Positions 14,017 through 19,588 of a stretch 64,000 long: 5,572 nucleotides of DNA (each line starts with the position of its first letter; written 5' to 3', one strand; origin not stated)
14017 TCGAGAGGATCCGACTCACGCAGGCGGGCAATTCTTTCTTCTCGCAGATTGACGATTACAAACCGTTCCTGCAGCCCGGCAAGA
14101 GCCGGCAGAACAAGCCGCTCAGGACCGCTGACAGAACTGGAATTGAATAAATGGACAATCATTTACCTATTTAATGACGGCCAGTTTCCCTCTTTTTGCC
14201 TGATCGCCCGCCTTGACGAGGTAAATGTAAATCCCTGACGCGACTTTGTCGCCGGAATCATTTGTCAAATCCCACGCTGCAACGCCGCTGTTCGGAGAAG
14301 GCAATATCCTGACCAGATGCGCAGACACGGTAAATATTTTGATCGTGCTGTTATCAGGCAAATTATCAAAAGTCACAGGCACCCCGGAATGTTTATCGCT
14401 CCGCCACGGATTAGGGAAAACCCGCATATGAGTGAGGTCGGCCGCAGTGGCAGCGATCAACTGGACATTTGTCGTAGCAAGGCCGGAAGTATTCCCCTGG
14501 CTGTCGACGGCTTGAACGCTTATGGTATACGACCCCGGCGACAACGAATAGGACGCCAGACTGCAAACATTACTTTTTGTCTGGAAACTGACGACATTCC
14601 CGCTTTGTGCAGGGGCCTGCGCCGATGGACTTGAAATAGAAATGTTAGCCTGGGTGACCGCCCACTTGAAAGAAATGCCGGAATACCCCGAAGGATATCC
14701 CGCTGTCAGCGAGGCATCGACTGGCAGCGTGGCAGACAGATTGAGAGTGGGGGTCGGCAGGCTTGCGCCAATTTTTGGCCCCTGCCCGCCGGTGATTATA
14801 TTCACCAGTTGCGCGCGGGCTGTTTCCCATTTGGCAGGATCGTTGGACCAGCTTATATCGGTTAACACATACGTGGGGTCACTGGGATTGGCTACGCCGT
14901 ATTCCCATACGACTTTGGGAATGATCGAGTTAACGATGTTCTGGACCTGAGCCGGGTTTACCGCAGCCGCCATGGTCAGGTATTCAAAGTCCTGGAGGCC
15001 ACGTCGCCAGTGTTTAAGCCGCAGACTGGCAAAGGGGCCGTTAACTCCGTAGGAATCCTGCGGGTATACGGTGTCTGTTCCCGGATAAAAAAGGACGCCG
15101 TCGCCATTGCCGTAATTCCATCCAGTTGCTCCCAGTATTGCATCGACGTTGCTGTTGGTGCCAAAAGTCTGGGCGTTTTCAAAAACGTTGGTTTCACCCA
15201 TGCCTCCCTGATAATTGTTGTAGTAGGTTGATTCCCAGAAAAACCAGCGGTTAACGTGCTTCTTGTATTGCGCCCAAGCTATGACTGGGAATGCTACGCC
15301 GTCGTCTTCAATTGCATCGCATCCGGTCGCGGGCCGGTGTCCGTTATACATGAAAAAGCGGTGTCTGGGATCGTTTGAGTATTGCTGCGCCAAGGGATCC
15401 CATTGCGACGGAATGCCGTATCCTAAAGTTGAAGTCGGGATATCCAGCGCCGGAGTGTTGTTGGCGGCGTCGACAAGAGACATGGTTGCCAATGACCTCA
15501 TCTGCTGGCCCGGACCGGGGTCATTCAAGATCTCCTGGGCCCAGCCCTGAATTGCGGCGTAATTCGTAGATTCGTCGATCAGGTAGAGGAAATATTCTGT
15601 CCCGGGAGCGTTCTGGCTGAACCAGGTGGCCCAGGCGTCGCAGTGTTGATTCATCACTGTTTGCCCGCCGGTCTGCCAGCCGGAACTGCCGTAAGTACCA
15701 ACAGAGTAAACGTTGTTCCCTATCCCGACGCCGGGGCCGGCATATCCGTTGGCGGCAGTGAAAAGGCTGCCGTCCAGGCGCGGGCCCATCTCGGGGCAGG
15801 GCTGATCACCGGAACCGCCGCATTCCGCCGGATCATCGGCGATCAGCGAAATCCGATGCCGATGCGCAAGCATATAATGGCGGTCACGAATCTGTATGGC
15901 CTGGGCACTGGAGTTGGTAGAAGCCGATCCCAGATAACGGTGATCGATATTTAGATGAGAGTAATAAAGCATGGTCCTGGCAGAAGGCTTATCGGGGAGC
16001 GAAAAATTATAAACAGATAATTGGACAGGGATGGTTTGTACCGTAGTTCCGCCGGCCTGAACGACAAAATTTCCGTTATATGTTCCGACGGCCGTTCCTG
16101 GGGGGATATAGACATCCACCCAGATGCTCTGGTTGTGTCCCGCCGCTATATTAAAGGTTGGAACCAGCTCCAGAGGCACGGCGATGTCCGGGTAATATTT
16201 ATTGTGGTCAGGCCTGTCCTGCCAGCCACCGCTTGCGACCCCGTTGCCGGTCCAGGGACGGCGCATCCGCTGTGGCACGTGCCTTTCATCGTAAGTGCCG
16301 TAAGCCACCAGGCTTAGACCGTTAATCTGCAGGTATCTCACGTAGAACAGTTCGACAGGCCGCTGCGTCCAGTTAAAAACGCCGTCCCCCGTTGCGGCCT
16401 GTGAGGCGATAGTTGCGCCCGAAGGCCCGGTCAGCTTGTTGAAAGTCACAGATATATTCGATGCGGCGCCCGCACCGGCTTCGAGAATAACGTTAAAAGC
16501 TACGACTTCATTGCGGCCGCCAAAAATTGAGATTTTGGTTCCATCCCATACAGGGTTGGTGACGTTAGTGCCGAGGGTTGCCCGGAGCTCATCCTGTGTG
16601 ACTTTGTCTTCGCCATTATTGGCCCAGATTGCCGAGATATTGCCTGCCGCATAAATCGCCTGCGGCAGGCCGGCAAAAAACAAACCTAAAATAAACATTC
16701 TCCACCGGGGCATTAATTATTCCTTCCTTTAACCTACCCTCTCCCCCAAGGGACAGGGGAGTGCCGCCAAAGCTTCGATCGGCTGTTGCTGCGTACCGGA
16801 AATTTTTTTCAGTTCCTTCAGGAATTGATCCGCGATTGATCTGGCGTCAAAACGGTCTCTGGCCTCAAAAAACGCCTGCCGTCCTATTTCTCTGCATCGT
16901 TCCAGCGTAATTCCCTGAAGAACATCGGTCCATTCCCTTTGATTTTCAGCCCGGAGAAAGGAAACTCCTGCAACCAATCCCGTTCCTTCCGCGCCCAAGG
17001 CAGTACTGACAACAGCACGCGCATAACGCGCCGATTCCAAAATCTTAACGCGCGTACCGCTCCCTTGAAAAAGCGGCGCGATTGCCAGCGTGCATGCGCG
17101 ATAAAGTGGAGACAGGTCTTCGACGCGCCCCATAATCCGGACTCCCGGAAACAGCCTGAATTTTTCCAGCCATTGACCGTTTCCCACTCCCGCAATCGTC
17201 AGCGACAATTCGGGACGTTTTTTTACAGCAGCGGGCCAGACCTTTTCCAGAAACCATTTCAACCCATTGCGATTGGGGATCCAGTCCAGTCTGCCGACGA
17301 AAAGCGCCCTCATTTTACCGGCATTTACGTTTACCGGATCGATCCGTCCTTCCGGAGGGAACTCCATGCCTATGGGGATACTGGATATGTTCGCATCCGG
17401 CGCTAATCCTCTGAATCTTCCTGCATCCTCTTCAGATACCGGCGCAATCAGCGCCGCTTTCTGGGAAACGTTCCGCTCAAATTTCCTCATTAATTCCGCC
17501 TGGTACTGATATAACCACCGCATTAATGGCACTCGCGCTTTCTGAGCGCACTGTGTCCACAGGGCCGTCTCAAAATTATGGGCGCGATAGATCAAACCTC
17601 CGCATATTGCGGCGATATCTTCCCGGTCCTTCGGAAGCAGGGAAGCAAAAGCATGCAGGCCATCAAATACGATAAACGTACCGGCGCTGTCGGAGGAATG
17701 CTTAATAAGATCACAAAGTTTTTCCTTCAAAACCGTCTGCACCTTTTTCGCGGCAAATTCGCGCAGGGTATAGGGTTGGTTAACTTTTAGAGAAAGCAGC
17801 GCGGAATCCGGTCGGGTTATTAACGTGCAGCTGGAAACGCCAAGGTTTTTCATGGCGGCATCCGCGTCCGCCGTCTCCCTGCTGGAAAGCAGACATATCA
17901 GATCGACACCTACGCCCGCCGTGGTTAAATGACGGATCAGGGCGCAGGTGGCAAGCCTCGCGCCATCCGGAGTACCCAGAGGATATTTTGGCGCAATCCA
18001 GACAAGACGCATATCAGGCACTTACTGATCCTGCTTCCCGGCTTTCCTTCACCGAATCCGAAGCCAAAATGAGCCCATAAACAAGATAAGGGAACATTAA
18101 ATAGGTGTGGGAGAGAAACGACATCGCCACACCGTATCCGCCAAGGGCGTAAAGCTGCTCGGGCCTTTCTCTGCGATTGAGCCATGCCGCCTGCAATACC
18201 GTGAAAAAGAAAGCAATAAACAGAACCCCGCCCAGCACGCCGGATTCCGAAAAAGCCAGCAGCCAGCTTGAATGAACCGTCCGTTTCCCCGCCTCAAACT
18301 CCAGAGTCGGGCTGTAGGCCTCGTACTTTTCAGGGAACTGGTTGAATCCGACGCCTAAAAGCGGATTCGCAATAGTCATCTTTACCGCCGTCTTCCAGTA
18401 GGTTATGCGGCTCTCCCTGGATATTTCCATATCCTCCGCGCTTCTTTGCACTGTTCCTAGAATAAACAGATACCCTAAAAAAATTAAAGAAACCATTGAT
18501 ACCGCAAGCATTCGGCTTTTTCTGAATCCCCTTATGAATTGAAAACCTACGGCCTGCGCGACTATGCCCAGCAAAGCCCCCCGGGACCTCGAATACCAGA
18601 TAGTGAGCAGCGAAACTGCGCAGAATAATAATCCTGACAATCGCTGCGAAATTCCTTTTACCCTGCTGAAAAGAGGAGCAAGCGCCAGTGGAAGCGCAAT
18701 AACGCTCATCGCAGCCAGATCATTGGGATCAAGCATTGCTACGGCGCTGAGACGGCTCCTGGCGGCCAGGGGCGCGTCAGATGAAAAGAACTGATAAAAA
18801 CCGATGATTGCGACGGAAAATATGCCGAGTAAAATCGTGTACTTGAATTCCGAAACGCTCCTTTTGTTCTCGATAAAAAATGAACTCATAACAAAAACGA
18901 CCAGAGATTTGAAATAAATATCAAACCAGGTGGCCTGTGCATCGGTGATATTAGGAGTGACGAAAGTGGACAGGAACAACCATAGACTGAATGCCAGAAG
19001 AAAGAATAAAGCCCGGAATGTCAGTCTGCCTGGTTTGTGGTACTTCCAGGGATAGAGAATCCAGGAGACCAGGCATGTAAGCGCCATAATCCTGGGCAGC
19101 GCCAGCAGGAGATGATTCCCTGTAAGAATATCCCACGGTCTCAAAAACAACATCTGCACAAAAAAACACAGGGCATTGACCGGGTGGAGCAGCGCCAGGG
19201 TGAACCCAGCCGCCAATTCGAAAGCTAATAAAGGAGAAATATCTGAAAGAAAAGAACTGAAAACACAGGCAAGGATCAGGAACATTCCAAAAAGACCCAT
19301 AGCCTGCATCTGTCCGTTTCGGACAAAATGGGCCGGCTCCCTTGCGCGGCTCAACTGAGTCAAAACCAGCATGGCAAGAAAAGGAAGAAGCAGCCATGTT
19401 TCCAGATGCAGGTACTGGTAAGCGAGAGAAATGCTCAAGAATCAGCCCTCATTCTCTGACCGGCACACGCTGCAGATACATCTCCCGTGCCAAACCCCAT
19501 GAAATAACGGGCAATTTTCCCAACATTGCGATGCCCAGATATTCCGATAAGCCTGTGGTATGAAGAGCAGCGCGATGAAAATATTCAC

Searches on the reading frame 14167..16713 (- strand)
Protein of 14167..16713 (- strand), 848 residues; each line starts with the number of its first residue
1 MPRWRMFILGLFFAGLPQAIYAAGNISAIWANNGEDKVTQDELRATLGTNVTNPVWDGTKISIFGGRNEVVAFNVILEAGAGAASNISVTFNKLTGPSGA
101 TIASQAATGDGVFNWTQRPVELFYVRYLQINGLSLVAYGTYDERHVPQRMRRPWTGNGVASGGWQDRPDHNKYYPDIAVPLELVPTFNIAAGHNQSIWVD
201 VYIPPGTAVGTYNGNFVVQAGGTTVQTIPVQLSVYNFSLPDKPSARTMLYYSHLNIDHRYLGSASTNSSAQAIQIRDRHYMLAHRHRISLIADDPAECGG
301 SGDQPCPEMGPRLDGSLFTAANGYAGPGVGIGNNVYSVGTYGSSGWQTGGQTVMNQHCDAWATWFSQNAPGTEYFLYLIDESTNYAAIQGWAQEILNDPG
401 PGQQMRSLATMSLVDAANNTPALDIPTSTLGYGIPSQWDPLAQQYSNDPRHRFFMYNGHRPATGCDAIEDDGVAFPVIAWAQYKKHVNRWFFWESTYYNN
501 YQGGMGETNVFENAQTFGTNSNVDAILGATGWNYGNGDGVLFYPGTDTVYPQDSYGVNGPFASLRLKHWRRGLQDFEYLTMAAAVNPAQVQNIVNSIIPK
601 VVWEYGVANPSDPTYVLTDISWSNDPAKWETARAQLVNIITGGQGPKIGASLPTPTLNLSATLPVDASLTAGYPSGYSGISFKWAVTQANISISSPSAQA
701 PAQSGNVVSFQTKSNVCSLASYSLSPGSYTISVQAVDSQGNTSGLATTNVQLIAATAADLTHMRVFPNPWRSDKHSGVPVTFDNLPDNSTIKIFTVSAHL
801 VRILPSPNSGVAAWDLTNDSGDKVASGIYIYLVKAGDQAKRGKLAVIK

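Call 5: search_protein_families(library=pfam, proteins=[window:14167-16713:-], max_evalue=0.01)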
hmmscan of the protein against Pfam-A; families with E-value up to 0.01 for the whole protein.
window:14167-16713:- (848 aa): 3 families
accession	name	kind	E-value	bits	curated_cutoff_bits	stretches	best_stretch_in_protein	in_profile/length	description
PF22680.2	Glyco_hydro_123_N_2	-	4.2e-06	27.1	27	1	180-219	102-141/142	Glycoside hydrolase 123 N-terminal domain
PF19543.5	GH123_N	-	1.7e-05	23.4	22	1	185-242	256-313/969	Glycoside hydrolase 123, N-terminal domain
PF13860.13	FlgD_ig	-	0.0087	16.5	27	0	787-836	23-76/79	FlgD Ig-like domain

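Call 7: search_protein_families(library=ncbifam, proteins=[window:14167-16713:-], max_evalue=0.01)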
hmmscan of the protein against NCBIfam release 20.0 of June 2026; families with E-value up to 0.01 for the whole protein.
window:14167-16713:- (848 aa): 3 families
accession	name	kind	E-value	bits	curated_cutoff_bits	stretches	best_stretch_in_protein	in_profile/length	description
NF052228.1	T9SS_PorZ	equivalog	1.1e-13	50.5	260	1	756-845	666-754/757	type IX secretion system anionic LPS delivery protein PorZ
NF033707.1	T9SS_sortase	equivalog_domain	1.6e-09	36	420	1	723-836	960-1078/1095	type IX secretion system sortase PorU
TIGR04183.1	Por_Secre_tail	domain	3.5e-05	23.7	23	1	765-844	1-69/72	T9SS type A sorting domain-containing protein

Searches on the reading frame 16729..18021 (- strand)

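Call 7: search_protein_families(library=ncbifam, proteins=[window:16729-18021:-], max_evalue=0.01)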
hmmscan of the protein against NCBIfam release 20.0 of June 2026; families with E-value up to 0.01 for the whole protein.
window:16729-18021:- (430 aa): 1 family
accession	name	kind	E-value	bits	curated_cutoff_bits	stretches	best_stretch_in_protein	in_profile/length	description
TIGR03087.1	stp1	hypoth_equivalog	1.6e-35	123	316.65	1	14-381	9-371/397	TIGR03087 family PEP-CTERM/XrtA system glycosyltransferase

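Call 8: search_protein_families(library=pfam, proteins=[window:16729-18021:-], max_evalue=0.001)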
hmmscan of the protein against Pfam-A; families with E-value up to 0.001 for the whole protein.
window:16729-18021:- (430 aa): 1 family
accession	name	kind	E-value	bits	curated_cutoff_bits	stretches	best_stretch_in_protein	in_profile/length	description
PF13692.12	Glyco_trans_1_4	-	1.1e-19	71.5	27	1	238-346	3-118/142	Glycosyl transferases group 1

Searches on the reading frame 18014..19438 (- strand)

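Call 8: search_protein_families(library=pfam, proteins=[window:18014-19438:-], max_evalue=0.001)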
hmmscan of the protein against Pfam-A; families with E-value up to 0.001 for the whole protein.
window:18014-19438:- (474 aa): 2 families
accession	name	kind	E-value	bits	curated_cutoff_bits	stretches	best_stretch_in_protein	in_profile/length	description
PF04932.20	Wzy_C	-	2.7e-18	66.6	31.7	1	272-408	2-149/149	O-Antigen ligase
PF19358.4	DUF5935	-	0.00038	20.8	23.6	1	75-213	10-144/193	Family of unknown function (DUF5935)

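Call 70: search_protein_families(library=ncbifam, proteins=[window:18014-19438:-], max_evalue=0.00001)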
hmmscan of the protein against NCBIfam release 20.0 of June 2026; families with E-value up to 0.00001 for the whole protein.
window:18014-19438:- (474 aa): 1 family
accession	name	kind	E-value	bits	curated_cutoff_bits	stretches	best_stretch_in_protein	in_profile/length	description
TIGR00947.1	2A73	equivalog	1e-08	34.7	366.4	1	118-422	44-369/425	IctB family putative bicarbonate transporter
